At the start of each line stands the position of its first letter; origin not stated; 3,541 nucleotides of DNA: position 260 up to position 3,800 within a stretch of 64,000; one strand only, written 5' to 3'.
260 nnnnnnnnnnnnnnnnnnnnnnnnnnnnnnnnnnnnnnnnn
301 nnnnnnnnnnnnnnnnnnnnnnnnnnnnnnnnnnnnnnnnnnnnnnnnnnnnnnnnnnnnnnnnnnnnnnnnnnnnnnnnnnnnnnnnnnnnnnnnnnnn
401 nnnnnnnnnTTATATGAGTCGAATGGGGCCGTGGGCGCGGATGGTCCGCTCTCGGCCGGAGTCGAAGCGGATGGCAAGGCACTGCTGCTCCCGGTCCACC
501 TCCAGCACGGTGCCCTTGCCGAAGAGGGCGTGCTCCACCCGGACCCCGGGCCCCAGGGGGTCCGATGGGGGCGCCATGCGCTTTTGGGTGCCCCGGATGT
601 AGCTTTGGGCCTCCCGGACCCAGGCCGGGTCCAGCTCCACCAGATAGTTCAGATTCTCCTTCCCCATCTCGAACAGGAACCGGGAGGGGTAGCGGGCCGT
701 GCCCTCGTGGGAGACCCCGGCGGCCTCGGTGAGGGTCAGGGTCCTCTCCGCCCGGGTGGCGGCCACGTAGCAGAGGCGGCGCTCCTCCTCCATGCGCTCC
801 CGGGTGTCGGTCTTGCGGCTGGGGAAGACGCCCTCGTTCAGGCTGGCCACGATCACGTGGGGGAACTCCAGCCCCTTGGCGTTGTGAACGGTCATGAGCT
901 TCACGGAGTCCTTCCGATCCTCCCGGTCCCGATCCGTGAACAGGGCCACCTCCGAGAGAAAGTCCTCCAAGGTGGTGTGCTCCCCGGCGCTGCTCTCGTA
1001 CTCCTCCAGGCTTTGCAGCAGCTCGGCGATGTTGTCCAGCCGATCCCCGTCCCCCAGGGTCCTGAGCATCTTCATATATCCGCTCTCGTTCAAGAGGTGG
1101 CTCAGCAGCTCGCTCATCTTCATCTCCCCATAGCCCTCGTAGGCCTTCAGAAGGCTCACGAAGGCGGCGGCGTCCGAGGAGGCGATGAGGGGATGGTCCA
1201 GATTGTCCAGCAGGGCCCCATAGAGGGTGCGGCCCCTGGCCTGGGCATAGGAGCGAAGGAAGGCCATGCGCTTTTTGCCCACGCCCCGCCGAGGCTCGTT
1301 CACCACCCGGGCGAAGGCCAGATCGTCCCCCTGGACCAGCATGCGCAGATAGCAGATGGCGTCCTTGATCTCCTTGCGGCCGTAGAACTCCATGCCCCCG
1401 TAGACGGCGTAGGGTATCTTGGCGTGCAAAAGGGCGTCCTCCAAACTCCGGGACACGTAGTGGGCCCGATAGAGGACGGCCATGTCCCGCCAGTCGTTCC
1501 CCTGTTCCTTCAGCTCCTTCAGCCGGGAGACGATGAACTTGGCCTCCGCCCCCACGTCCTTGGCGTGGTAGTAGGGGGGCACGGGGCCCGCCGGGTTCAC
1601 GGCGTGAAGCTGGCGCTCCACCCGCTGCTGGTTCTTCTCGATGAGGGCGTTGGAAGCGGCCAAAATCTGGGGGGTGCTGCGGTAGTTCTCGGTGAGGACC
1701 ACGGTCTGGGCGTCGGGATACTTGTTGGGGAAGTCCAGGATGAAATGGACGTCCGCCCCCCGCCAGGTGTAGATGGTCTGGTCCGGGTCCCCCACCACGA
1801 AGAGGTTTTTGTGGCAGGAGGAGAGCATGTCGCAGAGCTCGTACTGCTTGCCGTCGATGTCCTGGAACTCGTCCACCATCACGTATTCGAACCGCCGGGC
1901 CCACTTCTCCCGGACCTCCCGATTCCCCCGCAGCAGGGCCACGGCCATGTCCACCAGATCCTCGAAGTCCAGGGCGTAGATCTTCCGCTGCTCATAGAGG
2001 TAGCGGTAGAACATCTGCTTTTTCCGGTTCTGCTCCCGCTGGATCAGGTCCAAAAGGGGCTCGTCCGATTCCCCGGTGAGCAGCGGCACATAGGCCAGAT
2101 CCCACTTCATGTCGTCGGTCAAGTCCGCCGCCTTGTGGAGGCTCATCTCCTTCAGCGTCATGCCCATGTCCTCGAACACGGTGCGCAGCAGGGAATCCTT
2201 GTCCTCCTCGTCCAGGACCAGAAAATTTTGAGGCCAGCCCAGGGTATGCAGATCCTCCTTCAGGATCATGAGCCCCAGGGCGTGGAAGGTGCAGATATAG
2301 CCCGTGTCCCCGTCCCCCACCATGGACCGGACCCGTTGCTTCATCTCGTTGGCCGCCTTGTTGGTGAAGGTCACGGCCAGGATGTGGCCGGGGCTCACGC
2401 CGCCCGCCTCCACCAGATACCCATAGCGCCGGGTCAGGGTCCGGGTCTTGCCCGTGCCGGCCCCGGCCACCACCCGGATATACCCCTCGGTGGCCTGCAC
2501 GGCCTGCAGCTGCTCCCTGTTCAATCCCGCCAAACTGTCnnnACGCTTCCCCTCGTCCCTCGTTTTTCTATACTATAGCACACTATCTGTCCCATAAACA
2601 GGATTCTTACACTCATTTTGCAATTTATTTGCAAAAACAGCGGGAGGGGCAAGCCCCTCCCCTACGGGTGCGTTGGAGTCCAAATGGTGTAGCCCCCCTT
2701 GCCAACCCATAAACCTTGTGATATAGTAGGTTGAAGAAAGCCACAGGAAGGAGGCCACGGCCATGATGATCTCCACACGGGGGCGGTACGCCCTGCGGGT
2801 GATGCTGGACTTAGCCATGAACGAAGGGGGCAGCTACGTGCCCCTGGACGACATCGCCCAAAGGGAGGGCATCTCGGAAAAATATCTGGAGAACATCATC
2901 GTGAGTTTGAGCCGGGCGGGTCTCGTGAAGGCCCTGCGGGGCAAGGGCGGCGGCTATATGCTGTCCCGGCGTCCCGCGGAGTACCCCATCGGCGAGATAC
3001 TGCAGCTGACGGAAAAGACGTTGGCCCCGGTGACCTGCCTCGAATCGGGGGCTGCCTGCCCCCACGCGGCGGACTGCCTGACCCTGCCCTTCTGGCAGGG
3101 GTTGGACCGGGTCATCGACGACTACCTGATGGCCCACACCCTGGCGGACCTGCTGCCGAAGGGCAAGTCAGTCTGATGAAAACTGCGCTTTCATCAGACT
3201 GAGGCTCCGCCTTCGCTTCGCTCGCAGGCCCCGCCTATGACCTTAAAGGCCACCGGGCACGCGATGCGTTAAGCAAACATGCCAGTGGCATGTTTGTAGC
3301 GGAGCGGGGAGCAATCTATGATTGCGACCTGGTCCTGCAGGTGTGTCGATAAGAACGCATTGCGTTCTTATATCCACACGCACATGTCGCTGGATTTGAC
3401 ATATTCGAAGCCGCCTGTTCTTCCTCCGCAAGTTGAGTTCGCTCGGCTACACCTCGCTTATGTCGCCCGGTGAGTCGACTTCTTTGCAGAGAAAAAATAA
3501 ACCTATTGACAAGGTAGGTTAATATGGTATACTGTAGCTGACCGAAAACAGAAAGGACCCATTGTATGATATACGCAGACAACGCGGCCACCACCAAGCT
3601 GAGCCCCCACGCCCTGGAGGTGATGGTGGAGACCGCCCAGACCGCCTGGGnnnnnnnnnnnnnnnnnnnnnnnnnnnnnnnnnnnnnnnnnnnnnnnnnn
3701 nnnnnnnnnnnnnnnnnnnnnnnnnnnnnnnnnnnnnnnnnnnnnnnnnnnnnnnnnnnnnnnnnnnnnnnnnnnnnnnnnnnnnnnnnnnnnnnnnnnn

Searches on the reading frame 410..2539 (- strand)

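Call 19: search_protein_families(library=pfam, proteins=[window:410-2539:-])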
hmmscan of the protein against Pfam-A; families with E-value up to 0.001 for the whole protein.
window:410-2539:- (709 aa): 6 families
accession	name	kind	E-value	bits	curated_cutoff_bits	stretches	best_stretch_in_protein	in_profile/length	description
PF00580.27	UvrD-helicase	-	8.7e-74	249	23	1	6-275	1-271/271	UvrD/REP helicase N-terminal domain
PF13361.12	UvrD_C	-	5.8e-65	220.4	25.6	1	280-605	1-347/350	UvrD-like helicase C-terminal domain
PF13245.12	AAA_19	-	2.8e-24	86.3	25.1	1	10-258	1-132/134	AAA domain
PF13538.12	UvrD_C_2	-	3.2e-10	40.2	27.4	1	548-603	4-51/52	UvrD-like helicase C-terminal domain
PF13604.12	AAA_30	-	1e-08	35.6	27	1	6-70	2-66/191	AAA domain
PF01443.25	Viral_helicase1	-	3.5e-06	27.4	21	0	535-603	168-226/228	Viral superfamily 1 RNA helicase core domain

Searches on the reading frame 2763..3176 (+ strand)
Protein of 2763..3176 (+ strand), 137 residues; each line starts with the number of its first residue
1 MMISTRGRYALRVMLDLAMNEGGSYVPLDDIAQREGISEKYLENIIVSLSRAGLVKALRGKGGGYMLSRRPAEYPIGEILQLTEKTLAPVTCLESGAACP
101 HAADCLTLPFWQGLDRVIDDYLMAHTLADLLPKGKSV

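Call 4: search_protein_families(library=ncbifam, proteins=[window:2763-3173:+])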
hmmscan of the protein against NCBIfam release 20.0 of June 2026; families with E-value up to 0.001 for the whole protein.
window:2763-3173:+ (137 aa): 7 families
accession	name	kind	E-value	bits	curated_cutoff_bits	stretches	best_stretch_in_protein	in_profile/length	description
TIGR00738.1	rrf2_super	superfamily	4e-38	130.3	73.3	1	1-131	1-131/132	Rrf2 family transcriptional regulator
TIGR02010.1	IscR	equivalog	1.1e-32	112.7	207.55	1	1-133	1-132/135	Fe-S cluster assembly transcriptional regulator IscR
NF047409.1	Cys_reg_CymR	equivalog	3.3e-26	92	195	1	1-131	1-124/139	cysteine metabolism transcriptional regulator CymR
NF008110.0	PRK10857.1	equivalog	6.7e-25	87.8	275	1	1-131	1-130/164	Fe-S cluster assembly transcriptional regulator IscR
TIGR02944.1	suf_reg_Xantho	equivalog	1.9e-16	60.6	110.65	1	3-130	4-130/130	SUF system Fe-S cluster assembly regulator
NF008886.0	PRK11920.1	equivalog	2.7e-15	56.4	193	1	1-131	1-131/153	iron-responsive transcriptional regulator RirA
NF008240.0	PRK11014.1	equivalog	5.4e-11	42.7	182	1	7-132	7-129/141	nitric oxide-sensing transcriptional repressor NsrR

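Call 5: search_protein_families(library=pfam, proteins=[window:2763-3173:+])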
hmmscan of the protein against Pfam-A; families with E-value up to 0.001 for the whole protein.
window:2763-3173:+ (137 aa): 1 family
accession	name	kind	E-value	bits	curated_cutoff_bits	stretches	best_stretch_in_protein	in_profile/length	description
PF02082.26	Rrf2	-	1.5e-34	119.5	30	1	3-131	1-130/132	Iron-dependent Transcriptional regulator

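Call 28: find_encoding_contigs(protein=window:2763-3176:+, flank=4000, max_places=10)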
Protein window:2763-3176:+ (137 aa): 21 contigs read that carry it; 10 places shown.
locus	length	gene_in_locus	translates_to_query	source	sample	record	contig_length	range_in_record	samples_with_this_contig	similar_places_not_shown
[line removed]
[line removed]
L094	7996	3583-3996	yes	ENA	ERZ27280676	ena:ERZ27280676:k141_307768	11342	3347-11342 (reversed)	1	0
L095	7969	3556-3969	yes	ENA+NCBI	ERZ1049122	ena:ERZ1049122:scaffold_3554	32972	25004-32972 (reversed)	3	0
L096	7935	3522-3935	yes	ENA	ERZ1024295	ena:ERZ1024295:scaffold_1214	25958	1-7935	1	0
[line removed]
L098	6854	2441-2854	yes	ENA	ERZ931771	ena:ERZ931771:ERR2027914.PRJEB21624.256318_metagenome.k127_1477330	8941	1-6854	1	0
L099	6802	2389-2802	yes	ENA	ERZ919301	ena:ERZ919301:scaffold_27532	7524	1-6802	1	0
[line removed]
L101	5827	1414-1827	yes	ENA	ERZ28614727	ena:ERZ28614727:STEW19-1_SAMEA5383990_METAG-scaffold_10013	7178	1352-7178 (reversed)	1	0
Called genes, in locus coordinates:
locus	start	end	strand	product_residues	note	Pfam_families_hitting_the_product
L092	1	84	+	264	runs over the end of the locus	PF06180:CbiK, PF01903:CbiX (weak)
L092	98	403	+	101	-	-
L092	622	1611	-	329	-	PF16902:FokI_D3 (faint), PF13280:WYL, PF25583:WCX (faint)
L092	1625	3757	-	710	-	PF00580:UvrD-helicase, PF01443:Viral_helicase1 (faint), PF13245:AAA_19, PF13604:AAA_30 (faint), PF13361:UvrD_C, PF13538:UvrD_C_2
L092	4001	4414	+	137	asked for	PF02082:Rrf2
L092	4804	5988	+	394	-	PF00266:Aminotran_5, PF01212:Beta_elim_lyase (weak)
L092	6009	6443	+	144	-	PF01592:NifU_N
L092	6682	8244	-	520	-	PF03062:MBOAT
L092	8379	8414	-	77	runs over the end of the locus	-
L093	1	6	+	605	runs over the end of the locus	PF01926:MMR_HSR1, PF02421:FeoB_N, PF07670:Gate, PF07664:FeoB_C, PF07670:Gate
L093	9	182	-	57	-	-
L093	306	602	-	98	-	-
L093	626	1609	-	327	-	PF16902:FokI_D3 (faint), PF13280:WYL, PF25583:WCX (weak)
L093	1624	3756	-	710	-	PF00580:UvrD-helicase, PF01443:Viral_helicase1 (faint), PF13245:AAA_19, PF13604:AAA_30 (faint), PF13361:UvrD_C, PF13538:UvrD_C_2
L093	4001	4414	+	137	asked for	PF02082:Rrf2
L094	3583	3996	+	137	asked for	PF02082:Rrf2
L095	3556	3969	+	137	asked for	PF02082:Rrf2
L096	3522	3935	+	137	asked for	PF02082:Rrf2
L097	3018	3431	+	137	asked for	PF02082:Rrf2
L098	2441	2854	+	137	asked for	PF02082:Rrf2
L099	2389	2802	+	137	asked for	PF02082:Rrf2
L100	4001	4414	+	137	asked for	PF02082:Rrf2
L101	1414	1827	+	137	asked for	PF02082:Rrf2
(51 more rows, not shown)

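Call 32: find_related_loci(query=L092:622-1611:-, collection=genome_contigs, flank=10000)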
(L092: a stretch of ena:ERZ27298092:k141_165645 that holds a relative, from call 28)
Query L092:622-1611:- (329 aa) in genome_contigs; peptide patterns used: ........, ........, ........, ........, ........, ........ (x = any residue, [..] = any of these).
599 stretches matched a pattern (row limit reached: there are more); 536 encode a relative of the query (tblastn E <= 1e-3); the best 80 are kept; 80 distinct loci.
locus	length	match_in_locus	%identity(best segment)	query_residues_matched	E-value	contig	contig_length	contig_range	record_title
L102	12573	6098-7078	89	1-327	0e+0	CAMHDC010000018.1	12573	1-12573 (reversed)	MAG: uncultured Clostridia bacterium isolate SRR11784291_bin.26_metaWRAP_v1.3_MAG genome assembly, contig: ERZ12202683.5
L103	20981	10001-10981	88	1-327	0e+0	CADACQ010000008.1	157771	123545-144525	MAG: uncultured Clostridiales bacterium isolate RUG13181 genome assembly, contig: RUG13181_asm_8, whole genome shotgun s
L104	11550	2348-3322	88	1-325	0e+0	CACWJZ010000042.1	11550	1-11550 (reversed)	MAG: uncultured Clostridiales bacterium isolate RUG10656 genome assembly, contig: RUG10656_asm_42, whole genome shotgun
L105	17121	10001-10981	86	1-327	0e+0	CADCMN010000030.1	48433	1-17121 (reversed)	MAG: uncultured Clostridiales bacterium isolate RUG14781 genome assembly, contig: RUG14781_asm_30, whole genome shotgun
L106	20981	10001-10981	83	1-327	0e+0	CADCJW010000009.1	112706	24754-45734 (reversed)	MAG: uncultured Clostridiales bacterium isolate RUG14713 genome assembly, contig: RUG14713_asm_9, whole genome shotgun s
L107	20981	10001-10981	82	1-327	0e+0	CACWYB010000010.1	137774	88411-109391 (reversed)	MAG: uncultured Clostridiales bacterium isolate RUG11019 genome assembly, contig: RUG11019_asm_10, whole genome shotgun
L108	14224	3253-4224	55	1-323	9e-121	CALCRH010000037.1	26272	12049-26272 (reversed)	MAG TPA_asm: uncultured Clostridia bacterium isolate SRR6425769_bin.65_CONCOCT_v1.1_MAG genome assembly, contig: ERZ1767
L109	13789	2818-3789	55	1-323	4e-120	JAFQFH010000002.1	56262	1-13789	MAG: Oscillospiraceae bacterium isolate RGIG1767 Goat_Cecum-4__c49741, whole genome shotgun sequence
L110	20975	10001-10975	54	1-325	4e-120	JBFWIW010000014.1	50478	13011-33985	MAG: Oscillospiraceae bacterium isolate CA_2019_NHSR_114 NODE_1684_length_50478_cov_9.195408_NHSR, whole genome shotgun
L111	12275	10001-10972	54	1-324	1e-119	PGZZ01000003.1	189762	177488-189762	MAG: Firmicutes bacterium HGW-Firmicutes-16 bjp_ig2069_scaffold_57, whole genome shotgun sequence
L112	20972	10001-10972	54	1-324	3e-119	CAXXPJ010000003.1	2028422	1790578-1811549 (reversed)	MAG: Christensenellaceae bacterium isolate ebc0edfe-de01-4de5-b550-b82b2926f268 genome assembly, contig: contig_3, whole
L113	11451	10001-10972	55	1-323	6e-119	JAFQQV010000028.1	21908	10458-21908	MAG: Oscillospiraceae bacterium isolate RGIG2067 Goat_Colon-2__c223022, whole genome shotgun sequence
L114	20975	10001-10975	53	1-325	2e-118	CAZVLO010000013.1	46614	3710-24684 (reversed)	MAG TPA_asm: uncultured Papillibacter sp. isolate SRP239243_co1_361 genome assembly, contig: NODE_931_length_46614_cov_3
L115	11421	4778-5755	52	1-325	1e-117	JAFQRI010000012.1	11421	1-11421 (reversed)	MAG: Oscillibacter sp. isolate RGIG2080 Goat_Colon-2__c57402, whole genome shotgun sequence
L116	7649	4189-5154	53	1-322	4e-117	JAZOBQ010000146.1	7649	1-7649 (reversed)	MAG: Oscillospiraceae bacterium isolate T1900044757_TS20190223.MAGScoT_cleanbin_000101 SGB_2317_k141_124080, whole genom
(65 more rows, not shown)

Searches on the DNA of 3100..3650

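Call 65: search_rna_families(source=window, start=3100, end=3650, threshold=evalue, max_evalue=1)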
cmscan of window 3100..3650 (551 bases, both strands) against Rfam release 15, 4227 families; matches with E-value up to 1: 1.
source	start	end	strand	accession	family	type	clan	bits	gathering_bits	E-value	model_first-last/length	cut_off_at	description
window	3330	3395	-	RF04217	mir-297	Gene; miRNA;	-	21.3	90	0.36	1-71/71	no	mir-297 microRNA precursor family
